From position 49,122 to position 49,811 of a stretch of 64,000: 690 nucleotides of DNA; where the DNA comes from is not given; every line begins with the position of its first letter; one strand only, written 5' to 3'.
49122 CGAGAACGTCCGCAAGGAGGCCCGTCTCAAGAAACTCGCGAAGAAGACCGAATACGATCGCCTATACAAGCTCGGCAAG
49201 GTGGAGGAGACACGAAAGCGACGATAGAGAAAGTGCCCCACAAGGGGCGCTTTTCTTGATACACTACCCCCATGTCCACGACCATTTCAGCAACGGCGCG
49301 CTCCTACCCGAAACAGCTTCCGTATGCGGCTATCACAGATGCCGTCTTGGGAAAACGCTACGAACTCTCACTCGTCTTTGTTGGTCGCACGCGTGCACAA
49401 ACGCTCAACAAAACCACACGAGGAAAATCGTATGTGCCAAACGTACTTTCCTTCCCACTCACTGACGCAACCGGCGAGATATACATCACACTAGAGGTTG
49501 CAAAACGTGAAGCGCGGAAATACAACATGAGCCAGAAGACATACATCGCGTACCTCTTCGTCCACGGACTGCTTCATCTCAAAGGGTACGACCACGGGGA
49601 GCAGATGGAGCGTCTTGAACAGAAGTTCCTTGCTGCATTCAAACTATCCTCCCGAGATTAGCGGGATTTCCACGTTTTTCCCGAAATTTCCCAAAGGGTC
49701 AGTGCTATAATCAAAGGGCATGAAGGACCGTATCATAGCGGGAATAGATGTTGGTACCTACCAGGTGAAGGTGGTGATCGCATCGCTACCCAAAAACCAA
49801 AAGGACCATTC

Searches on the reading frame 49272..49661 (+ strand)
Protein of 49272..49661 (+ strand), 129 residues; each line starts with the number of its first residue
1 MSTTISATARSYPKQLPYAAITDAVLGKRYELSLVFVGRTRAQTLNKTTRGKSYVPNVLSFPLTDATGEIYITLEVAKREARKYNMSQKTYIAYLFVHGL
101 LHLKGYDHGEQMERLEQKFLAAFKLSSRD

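Call 75: search_protein_families(library=pfam, proteins=[window:49272-49661:+], max_evalue=0.01)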
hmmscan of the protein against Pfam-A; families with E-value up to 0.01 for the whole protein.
window:49272-49661:+ (129 aa): 1 family
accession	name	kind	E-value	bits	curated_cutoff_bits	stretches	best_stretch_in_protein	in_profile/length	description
PF02130.23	YbeY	-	1.8e-25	89.7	25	1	21-115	19-116/129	Endoribonuclease YbeY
